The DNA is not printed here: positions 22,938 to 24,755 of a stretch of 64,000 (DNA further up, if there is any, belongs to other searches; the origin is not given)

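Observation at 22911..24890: Two near-identical 5S rRNA genes (with their promoter-like upstream segments) flank a single protein-coding gene on the opposite strand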

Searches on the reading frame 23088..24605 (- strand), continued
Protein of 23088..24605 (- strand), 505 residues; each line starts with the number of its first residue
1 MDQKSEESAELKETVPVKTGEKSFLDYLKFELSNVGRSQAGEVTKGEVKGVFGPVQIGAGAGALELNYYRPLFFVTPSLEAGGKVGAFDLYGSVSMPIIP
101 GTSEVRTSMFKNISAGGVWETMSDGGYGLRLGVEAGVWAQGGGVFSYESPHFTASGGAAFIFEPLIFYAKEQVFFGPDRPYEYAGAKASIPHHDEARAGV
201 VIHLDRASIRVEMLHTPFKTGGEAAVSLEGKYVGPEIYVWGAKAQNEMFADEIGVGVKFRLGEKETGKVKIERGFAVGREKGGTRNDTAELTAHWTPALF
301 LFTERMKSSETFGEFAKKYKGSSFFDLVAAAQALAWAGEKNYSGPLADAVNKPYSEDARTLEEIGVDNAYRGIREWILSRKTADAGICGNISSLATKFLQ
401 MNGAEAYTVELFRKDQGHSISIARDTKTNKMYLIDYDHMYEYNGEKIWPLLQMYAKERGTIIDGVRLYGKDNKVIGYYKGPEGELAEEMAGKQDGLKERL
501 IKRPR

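Call 44: predict_structure(alignment_id=A4)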
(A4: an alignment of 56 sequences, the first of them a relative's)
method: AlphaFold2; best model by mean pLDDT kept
length: 505 residues; sequences in the alignment: 56
mean_pLDDT: 93.5   pTM: 0.91
mean pLDDT of the five models: 93.5, 92.9, 92.9, 92.9, 92.6
residues with pLDDT >= 90: 446; 70-90: 32; 50-70: 13; < 50: 14
segments of 3 or more residues with pLDDT < 50: 1-4, 10-16
pLDDT, mean of each block of 10 residues (from residue 1): 47 48 89 97 98 97 98 98 96 98 96 98 93 97 83 98 98 98 96 98 98 98 98 98 96 98 95 90 71 87 98 98 96 97 95 96 97 96 95 98 98 91 96 96 95 96 97 98 98 96 86
secondary structure, 60 per line:
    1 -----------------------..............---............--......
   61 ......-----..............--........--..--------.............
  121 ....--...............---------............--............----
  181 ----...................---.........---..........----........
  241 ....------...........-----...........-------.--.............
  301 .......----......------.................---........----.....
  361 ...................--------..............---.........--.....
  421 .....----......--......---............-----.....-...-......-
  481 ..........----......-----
elements in order: H24-27 E28-37 E41-52 E55-66 E72-85 E88-95 E108-124 E127-141 E151-162 E165-176 H185-189 E190-203 E207-215 E219-228 E233-244 E251-261 E267-277 H288-307 H312-317 H324-340 H344-351 H356-379 H388-401 E405-413 E416-425 E430-435 E438-443 H447-458 E464-468 E474-479 H481-490 H495-500

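Call 47: fold_search(model_id=the predicted structure, library=pdb)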
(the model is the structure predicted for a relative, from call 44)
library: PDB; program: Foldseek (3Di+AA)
matches with E <= 10: 814; with E <= 0.001: 21
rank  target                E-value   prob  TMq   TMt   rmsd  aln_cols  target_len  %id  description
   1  9rpt_A                2.7e-05  1.00  0.23  0.21  16.9       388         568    8  Cryo-EM structure of the open state of Shigella flexneri LptDE bound by the RBP of Oekolampad phage (released 2025-12-10)
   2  9rpw_A                6.1e-05  1.00  0.23  0.20  18.2       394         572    8  Cryo-EM structure of Shigella flexneri LptDE dimer: closed-state unbound and open-state bound by Oekolampad phage RBP (released 2025-12-10)
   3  8gl6_F                1.3e-04  1.00  0.31  0.41   6.4       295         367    8  The Type 9 Secretion System in vitro assembled, RemA-CTD substrate bound complex (released 2024-01-31)
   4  4n74                  4.2e-04  1.00  0.27  0.36   8.4       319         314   12  Crystal Structure of Outer Membrane Protein TamA beta-barrel Domain in E.coli (released 2014-10-15)
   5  2hdi_A                4.4e-04  1.00  0.26  0.23   8.5       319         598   12  Crystal structure of the Colicin I receptor Cir from E.coli in complex with receptor binding domain of Colicin Ia. (released 2007-05-08)
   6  9rpr_A                5.1e-04  1.00  0.25  0.18  12.4       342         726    8  Cryo-EM structure of LptDEM complex containing Shigella flexneri LptE and endogenous E. coli LptD and LptM (released 2025-12-10)
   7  6h3i_F                5.4e-04  1.00  0.31  0.42   6.5       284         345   10  Structural snapshots of the Type 9 protein translocon (released 2018-11-07)
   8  2f1c                  6.0e-04  1.00  0.30  0.55   6.2       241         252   12  Crystal structure of the monomeric porin OmpG (released 2006-06-27)
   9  9q8n_A                6.0e-04  1.00  0.25  0.23  11.9       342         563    8  Cryo-EM structure of Shigella flexneri LptDE bound by a Bicyclic peptide molecule (Compound 16) (released 2025-10-15)
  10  9rps_A                6.0e-04  1.00  0.25  0.18  11.0       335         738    8  Cryo-EM structure of Shigella flexneri LptDE in complex with RTP45 superinfection exclusion protein from RTP bacteriop (released 2025-12-10)
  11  2x9k                  6.3e-04  1.00  0.27  0.45  13.5       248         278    9  Structure of a E.coli porin (released 2011-01-26)
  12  9rpw_D                6.3e-04  1.00  0.24  0.22  12.7       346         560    8  Cryo-EM structure of Shigella flexneri LptDE dimer: closed-state unbound and open-state bound by Oekolampad phage RBP (released 2025-12-10)
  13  4foz                  6.6e-04  0.99  0.19  0.24  19.8       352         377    9  Crystal Structure of OccD1 (OprD) Y282R/D307H (released 2013-03-13)
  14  3sy7                  6.6e-04  0.99  0.20  0.24  19.6       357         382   10  Improved crystal structure of Pseudomonas aeruginosa OprD (released 2012-02-08)
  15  6g6u_A                7.3e-04  1.00  0.22  0.36  14.9       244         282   13  The dynamic nature of the VDAC1 channels in bilayers: human VDAC1 at 2.7 Angstrom resolution (released 2019-04-10)
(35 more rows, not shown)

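Call 49: search_protein_families(library=pfam, alignment_id=A4, max_evalue=0.01)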
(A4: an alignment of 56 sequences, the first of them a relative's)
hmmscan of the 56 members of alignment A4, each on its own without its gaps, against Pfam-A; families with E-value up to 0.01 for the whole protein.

A. member 1, P0001 (505 aa): 0 families

B. families by the number of members that match (of 56 scanned): 3 families
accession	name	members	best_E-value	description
PF13791.11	Sigma_reg_C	1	0.00079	Sigma factor regulator C-terminal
PF05336.19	rhaM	1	0.0019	L-rhamnose mutarotase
PF01841.26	Transglut_core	1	0.0037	Transglutaminase-like superfamily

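Call 50: search_solved_structures(query=A4, max_evalue=1)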
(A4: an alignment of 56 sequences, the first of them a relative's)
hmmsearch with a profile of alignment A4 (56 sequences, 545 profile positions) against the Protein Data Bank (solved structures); distinct sequences matched with E-value up to 1: 3.
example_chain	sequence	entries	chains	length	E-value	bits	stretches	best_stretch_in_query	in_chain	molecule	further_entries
4xz7_A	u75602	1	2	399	0.0078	18.2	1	357-439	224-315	Putative uncharacterized protein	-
5cwh_A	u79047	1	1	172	0.33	12.8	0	311-359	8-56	Designed helical repeat protein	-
5h78_A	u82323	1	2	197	0.81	11.5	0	311-360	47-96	cAMP-dependent protein kinase type II-alpha regulatory subunit,DHR14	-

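Call 66: list_cluster_members(proteins=[P0001, P0003, P0004, P0013, P0016, P0020, P0034, P0040, P0048, P0057])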
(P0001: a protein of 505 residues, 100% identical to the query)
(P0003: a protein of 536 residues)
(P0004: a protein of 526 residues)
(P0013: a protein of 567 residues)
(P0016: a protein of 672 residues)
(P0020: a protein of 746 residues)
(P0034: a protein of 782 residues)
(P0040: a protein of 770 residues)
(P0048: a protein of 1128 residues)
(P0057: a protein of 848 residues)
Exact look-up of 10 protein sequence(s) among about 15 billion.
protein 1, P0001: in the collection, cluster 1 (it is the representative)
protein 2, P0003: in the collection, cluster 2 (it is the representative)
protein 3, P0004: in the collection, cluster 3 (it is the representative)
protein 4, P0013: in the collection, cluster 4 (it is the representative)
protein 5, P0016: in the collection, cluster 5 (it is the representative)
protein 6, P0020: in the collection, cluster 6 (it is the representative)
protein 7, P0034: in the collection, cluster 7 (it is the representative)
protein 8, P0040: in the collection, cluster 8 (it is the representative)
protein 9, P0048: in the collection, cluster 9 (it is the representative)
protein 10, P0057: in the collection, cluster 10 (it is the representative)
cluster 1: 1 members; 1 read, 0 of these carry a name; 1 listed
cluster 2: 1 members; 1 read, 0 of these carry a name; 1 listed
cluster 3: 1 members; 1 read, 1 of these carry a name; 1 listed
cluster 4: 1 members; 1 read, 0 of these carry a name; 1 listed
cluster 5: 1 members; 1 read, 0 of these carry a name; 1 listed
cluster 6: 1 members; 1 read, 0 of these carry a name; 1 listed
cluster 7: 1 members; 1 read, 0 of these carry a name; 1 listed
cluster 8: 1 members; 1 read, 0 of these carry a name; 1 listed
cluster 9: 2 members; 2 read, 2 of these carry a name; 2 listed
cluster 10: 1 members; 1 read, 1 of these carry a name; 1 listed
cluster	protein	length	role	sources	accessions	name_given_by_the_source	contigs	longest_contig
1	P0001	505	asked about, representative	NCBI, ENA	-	-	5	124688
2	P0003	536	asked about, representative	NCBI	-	-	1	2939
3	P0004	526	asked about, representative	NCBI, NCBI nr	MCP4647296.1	MAG: hypothetical protein GY852_06090 [bacterium] | hypothetical protein [bacterium]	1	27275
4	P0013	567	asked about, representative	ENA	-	-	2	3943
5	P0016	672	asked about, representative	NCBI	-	-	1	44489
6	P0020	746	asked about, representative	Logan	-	-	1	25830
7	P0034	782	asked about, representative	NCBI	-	-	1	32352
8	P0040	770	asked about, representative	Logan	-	-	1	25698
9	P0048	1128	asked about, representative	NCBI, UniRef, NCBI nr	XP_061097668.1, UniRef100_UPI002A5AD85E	collagen alpha-1(XII) chain-like [Conger conger] | collagen alpha-1(XII) chain-like n=1 Tax=Conger conger TaxID=82655 RepID=UPI002A5AD85E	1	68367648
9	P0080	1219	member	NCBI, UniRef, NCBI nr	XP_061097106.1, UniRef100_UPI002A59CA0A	collagen alpha-1(XII) chain-like [Conger conger] | collagen alpha-1(XII) chain-like n=1 Tax=Conger conger TaxID=82655 RepID=UPI002A59CA0A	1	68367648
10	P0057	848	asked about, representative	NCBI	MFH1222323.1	MAG: hypothetical protein V1492_04515 [Candidatus Micrarchaeota archaeon]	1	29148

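Call 67: search_protein_families(library=ncbifam, proteins=[P0001, P0002, P0004], max_evalue=0.1)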
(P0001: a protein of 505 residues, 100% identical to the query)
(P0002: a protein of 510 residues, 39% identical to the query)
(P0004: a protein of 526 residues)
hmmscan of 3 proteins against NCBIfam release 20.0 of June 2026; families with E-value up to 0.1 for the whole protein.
P0001 (505 aa): 0 families

P0002 (510 aa): 0 families

P0004 (526 aa): 0 families

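Call 68: search_protein_families(library=padloc, proteins=[P0001], max_evalue=0.01)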
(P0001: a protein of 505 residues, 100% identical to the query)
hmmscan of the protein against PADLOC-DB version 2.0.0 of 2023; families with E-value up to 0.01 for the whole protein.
P0001 (505 aa): 0 families

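Call 75: find_related_loci(query=A5, collection=viral_contigs, flank=3000)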
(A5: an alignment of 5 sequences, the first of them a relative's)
Query A5 (505 aa) in viral_contigs; peptide patterns used: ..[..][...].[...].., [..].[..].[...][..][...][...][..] (x = any residue, [..] = any of these).
29 stretches matched a pattern, but none encodes a relative of the query by tblastn (E <= 1e-3).

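Call 80: fold_search(model_id=the predicted structure, library=viral)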
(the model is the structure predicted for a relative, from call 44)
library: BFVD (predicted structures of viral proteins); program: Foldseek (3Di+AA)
matches with E <= 10: 258; with E <= 0.001: 0
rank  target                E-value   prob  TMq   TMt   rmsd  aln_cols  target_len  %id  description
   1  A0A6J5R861            2.7e-03  0.96  0.21  0.18  29.1       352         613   10  Autotransporter beta-domain containing protein [uncultured Caudovirales phage]
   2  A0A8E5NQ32            1.4e-02  0.98  0.19  0.51   5.4       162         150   13  (no name in the UniProt tables at hand)
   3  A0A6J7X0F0            3.0e-02  0.91  0.19  0.36  12.6       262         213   10  Uncharacterized protein [uncultured Caudovirales phage]
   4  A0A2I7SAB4            3.6e-02  0.72  0.21  0.30  13.8       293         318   10  (no name in the UniProt tables at hand)
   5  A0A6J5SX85            5.5e-02  0.51  0.19  0.31  14.2       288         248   10  DUF481 domain-containing protein [uncultured Caudovirales phage]
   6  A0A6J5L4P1            6.4e-02  0.89  0.24  0.28   9.9       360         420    9  OmpC Outer membrane protein (Porin) [uncultured Caudovirales phage]
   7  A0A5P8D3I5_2          9.7e-02  0.12  0.15  0.10  28.1       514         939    8  (no name in the UniProt tables at hand)
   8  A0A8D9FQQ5            1.0e-01  0.51  0.19  0.13  22.7       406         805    6  TonB-dependent receptor SusC [uncultured marine phage]
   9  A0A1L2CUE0            1.5e-01  0.07  0.08  0.12  22.7       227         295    6  Uncharacterized protein [Pectobacterium phage vB_PcaM_CBB]
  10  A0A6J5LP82            2.5e-01  0.84  0.23  0.37   9.3       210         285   10  OmpC Outer membrane protein (Porin) [uncultured Caudovirales phage]
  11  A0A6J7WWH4            2.5e-01  0.63  0.17  0.37   7.1       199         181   12  Uncharacterized protein [uncultured Caudovirales phage]
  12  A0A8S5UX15            2.5e-01  0.02  0.06  0.04  62.5       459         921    6  Uncharacterized protein [Siphoviridae sp. ctzO58]
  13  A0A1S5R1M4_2          2.9e-01  0.16  0.12  0.08  21.6       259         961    7  Putative tail fiber protein [Pseudomonas phage phiPMW]
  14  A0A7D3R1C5            3.2e-01  0.09  0.13  0.07  23.2       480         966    5  Zinc finger RING/FYVE/PHD-type protein [Fadolivirus FV1/VV64]
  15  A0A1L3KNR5            3.2e-01  0.01  0.08  0.04  33.7       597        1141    7  RNA-binding protein [Hubei reo-like virus 11]
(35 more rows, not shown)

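Call 84: find_encoding_contigs(protein=P0011, flank=4000, max_places=2)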
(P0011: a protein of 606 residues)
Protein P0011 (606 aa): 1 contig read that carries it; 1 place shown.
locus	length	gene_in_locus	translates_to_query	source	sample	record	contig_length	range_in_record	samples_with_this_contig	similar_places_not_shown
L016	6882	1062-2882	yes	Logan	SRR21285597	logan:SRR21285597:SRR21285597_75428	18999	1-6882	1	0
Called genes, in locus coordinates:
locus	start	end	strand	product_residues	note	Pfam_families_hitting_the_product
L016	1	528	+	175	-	?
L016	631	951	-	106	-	-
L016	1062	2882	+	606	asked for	-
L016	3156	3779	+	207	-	-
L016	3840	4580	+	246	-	-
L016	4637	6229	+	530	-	PF01850:PIN (faint), PF00437:T2SSE (weak), PF20720:nSTAND3 (faint)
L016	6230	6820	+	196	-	PF01300:Sua5_yciO_yrdC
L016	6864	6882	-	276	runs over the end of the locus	PF01145:Band_7, PF13421:Band_7_1 (faint)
